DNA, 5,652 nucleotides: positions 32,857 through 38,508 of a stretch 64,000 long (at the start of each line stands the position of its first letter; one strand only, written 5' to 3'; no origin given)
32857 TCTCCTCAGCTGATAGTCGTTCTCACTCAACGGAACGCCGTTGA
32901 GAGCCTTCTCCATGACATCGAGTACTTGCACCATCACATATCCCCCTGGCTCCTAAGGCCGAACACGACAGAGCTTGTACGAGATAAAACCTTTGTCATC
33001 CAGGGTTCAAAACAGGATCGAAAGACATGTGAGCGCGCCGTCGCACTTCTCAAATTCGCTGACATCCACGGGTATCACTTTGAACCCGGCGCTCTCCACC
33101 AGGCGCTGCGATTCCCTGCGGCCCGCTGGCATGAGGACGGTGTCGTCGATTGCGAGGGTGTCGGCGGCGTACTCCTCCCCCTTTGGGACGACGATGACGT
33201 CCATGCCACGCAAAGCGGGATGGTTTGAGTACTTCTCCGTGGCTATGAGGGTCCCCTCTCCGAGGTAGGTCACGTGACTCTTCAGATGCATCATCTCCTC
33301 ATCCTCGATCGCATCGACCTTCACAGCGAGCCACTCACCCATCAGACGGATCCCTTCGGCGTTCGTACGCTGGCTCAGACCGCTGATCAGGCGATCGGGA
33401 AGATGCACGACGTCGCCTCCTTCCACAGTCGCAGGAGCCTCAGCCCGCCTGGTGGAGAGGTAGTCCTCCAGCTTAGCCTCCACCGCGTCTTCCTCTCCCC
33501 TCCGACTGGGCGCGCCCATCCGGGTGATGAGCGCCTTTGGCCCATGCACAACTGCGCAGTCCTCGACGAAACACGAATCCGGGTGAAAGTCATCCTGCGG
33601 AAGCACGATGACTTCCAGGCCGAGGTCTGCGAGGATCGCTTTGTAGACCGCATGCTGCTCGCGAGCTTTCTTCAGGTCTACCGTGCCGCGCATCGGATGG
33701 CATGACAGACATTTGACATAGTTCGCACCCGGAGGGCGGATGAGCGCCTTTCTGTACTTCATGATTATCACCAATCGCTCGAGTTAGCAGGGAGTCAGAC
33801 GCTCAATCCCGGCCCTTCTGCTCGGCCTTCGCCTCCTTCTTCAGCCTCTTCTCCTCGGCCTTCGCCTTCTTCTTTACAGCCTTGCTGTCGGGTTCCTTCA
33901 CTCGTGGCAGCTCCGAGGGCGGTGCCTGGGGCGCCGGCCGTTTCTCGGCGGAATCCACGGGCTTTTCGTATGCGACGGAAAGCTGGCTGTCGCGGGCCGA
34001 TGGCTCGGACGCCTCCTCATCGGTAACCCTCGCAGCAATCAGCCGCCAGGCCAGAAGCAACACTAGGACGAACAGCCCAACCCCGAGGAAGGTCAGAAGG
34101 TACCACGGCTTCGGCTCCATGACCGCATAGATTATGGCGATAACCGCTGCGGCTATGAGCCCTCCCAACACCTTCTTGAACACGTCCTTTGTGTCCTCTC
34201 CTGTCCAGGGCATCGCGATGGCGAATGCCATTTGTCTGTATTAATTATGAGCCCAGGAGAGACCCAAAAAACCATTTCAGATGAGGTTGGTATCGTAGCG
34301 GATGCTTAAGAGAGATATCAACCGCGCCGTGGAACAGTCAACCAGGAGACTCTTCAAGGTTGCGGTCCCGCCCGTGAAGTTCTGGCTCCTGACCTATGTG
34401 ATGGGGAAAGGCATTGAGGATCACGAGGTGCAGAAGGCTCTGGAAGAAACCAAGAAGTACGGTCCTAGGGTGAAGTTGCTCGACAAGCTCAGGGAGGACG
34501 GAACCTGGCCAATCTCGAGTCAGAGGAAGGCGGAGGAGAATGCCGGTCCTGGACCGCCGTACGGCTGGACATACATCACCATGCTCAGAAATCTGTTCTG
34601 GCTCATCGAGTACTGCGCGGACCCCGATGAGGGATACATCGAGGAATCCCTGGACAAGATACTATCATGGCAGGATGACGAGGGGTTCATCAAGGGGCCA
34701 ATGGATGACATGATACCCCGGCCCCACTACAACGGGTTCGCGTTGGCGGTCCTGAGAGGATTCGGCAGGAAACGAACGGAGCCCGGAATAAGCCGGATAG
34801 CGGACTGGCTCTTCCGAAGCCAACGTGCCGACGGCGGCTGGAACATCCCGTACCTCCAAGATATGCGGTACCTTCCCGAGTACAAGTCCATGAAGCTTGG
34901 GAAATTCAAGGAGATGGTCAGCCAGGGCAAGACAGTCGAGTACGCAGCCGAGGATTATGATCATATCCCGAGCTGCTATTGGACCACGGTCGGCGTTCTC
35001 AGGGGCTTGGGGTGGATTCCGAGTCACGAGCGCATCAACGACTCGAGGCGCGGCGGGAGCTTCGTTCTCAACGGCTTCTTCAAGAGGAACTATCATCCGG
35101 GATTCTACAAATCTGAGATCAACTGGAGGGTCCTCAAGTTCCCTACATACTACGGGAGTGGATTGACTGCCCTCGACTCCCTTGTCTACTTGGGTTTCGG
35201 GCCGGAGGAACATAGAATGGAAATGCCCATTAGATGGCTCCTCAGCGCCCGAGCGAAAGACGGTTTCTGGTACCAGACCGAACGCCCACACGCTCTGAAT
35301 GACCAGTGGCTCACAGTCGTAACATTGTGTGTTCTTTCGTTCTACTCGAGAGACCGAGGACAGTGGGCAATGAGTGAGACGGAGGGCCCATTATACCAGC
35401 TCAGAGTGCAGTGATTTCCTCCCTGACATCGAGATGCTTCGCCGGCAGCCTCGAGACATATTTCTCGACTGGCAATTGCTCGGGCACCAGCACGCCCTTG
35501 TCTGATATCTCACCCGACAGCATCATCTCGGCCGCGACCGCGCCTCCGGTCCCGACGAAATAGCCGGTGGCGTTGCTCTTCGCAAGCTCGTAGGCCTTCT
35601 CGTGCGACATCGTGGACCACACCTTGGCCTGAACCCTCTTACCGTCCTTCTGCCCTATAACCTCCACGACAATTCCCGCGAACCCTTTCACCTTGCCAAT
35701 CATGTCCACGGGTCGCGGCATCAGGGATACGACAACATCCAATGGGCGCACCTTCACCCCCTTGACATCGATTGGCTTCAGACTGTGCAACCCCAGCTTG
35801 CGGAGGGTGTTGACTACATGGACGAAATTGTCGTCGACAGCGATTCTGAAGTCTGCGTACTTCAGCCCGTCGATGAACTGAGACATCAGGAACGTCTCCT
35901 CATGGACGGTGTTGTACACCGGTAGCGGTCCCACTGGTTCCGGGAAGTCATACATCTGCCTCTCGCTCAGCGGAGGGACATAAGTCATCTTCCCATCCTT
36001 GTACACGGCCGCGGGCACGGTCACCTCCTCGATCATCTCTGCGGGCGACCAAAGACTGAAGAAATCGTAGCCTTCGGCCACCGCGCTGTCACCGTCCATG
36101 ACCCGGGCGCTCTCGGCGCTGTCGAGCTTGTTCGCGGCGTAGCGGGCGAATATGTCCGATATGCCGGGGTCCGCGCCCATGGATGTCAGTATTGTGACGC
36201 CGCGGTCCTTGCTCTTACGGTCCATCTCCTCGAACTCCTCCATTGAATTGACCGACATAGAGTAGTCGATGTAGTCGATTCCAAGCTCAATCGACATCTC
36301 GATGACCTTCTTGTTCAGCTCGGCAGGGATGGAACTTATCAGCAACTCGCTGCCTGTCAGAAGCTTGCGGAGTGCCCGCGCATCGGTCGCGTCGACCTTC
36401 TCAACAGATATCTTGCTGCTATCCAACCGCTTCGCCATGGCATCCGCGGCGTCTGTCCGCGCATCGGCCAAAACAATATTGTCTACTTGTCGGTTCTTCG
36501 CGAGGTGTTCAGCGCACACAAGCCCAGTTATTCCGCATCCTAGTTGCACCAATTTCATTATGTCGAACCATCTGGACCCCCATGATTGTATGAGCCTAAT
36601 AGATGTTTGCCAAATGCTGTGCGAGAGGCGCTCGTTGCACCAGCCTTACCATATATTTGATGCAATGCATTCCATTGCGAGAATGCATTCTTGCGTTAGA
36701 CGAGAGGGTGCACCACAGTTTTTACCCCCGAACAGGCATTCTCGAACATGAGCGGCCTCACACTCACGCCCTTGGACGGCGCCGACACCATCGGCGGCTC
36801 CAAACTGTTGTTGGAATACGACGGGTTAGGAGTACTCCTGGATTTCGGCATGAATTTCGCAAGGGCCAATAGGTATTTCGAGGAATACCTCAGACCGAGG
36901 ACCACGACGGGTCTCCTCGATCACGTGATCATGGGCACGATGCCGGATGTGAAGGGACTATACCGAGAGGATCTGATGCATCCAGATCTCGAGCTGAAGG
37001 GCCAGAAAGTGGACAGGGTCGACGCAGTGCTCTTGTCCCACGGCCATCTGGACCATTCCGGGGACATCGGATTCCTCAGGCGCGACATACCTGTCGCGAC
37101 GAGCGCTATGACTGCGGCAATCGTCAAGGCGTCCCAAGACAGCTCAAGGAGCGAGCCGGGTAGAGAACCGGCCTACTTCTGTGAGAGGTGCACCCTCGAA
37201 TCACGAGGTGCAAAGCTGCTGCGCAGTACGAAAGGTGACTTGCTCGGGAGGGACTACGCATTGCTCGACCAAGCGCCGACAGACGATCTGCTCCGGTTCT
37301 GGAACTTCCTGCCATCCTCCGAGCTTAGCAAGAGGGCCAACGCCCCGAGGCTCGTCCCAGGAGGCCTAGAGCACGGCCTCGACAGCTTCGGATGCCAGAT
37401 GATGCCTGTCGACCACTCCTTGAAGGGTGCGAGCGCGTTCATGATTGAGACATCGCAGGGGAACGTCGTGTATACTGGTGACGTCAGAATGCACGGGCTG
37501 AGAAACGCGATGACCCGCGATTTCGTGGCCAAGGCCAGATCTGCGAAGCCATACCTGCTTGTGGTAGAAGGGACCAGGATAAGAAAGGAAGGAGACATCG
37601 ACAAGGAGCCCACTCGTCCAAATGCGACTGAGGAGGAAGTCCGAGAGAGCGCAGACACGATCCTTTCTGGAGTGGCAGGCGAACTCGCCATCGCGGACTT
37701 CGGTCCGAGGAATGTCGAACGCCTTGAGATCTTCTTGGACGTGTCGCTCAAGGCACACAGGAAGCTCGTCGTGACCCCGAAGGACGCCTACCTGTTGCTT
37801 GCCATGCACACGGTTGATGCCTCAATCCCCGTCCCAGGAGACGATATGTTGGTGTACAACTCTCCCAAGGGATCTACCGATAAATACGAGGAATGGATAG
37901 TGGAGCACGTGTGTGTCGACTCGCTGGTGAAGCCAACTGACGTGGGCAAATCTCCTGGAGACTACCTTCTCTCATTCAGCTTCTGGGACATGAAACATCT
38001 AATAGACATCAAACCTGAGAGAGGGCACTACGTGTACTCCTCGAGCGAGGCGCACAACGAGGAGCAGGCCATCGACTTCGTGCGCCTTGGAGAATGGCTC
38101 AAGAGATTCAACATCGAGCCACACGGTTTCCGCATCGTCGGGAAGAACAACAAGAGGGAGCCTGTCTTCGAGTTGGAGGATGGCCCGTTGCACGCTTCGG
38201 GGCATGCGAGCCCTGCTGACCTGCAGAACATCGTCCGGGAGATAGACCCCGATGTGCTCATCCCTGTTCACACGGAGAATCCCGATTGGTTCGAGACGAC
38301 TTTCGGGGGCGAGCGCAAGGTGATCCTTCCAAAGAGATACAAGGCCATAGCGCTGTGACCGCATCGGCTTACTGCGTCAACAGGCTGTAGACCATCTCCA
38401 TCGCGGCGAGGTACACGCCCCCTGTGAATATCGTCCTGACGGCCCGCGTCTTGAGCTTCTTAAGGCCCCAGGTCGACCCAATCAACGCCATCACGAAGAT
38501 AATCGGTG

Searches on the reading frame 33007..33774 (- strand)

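Call 8: search_protein_families(library=pfam, proteins=[window:33007-33774:-], max_evalue=0.001)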
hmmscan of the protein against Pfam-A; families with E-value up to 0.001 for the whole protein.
window:33007-33774:- (255 aa): 2 families
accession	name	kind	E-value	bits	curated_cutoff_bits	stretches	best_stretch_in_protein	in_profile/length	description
PF19420.4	DDAH_eukar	-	9.3e-10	38.7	23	1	35-145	26-151/291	N,N dimethylarginine dimethylhydrolase, eukaryotic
PF02274.22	ADI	-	2.7e-08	33.7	22.8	1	83-175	140-253/377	Arginine deiminase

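Call 46: search_protein_families(library=ncbifam, proteins=[window:33007-33774:-], max_evalue=0.00001)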
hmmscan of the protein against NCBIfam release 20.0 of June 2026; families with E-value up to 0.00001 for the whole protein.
window:33007-33774:- (255 aa): 7 families
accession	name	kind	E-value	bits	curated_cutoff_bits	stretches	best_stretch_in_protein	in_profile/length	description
NF045660.1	DiMthArgaseDdahStm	equivalog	1.5e-53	182.2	340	1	9-254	1-248/249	dimethylargininase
NF045658.1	DiMArgaseDdah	equivalog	1.9e-49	168.7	450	1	8-255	3-254/254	dimethylargininase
NF045659.1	DiMArgaseDdahMtb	equivalog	1.5e-13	50.6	300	1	31-252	49-280/283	dimethylargininase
NF052232.1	Arg_dihydro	equivalog_domain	1.6e-12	47.3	450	1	35-252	33-264/266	arginine dihydrolase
NF052231.1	bifunc_ArgZ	exception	7.8e-12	44.2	1025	1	34-253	34-267/696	bifunctional arginine dihydrolase/ornithine cyclodeaminase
NF002381.0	PRK01388.1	subfamily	6.8e-07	28.5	414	0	65-147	154-245/405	arginine deiminase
TIGR01078.1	arcA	equivalog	8e-07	28.1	489.1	0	109-175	205-281/408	arginine deiminase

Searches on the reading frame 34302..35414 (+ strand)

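Call 8: search_protein_families(library=pfam, proteins=[window:34302-35414:+], max_evalue=0.001)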
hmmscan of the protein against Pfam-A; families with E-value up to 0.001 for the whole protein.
window:34302-35414:+ (370 aa): 1 family
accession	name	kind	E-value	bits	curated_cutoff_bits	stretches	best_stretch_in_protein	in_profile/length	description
PF13243.12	SQHop_cyclase_C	-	0.00084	18.9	26.1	0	147-180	193-226/319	Squalene-hopene cyclase C-terminal domain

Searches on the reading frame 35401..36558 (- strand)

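Call 8: search_protein_families(library=pfam, proteins=[window:35401-36558:-], max_evalue=0.001)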
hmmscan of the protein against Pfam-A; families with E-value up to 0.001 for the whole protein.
window:35401-36558:- (385 aa): 2 families
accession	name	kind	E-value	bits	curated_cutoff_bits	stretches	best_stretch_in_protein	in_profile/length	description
PF16653.10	Sacchrp_dh_C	-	1.3e-26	94.7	31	1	128-370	1-259/265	Saccharopine dehydrogenase C-terminal domain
PF03435.24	Sacchrp_dh_NADP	-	4.3e-18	66.3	25.1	1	4-124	2-129/129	Saccharopine dehydrogenase NADP binding domain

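Call 46: search_protein_families(library=ncbifam, proteins=[window:35401-36558:-], max_evalue=0.00001)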
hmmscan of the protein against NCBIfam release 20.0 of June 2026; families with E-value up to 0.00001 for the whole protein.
window:35401-36558:- (385 aa): 1 family
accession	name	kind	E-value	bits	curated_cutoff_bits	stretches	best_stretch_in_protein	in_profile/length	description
NF043000.1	carsnrspmd_synth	equivalog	1.3e-39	136.7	800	1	1-377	1-397/405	carboxynorspermidine synthase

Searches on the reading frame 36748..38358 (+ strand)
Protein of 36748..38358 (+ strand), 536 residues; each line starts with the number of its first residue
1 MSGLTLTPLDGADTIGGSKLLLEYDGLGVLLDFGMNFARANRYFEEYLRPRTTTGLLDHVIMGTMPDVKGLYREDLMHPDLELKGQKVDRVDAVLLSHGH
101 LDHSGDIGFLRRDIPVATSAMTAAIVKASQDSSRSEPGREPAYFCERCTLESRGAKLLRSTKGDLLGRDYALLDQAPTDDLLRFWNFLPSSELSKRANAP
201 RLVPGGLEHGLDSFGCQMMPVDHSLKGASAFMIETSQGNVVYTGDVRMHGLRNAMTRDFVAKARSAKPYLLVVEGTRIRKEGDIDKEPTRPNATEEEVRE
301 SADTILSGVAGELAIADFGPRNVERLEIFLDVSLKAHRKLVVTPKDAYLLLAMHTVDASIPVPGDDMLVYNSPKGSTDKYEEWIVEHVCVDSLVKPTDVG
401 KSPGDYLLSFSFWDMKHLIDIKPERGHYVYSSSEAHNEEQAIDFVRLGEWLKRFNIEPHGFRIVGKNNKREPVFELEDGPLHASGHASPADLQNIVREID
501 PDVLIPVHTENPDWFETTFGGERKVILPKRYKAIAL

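Call 9: search_protein_families(library=pfam, proteins=[window:36748-38358:+], max_evalue=0.001)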
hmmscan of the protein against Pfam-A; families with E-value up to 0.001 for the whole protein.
window:36748-38358:+ (536 aa): 3 families
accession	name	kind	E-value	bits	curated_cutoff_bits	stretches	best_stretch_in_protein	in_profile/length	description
PF12706.13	Lactamase_B_2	-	1.3e-10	41.7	27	1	79-131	20-75/200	Beta-lactamase superfamily domain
PF00753.33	Lactamase_B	-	1.4e-09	38.6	22.7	1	74-246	33-150/196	Metallo-beta-lactamase superfamily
PF07521.17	RMMBL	-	0.00043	20.7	21.6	0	482-511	13-42/63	Zn-dependent metallo-hydrolase RNA specificity domain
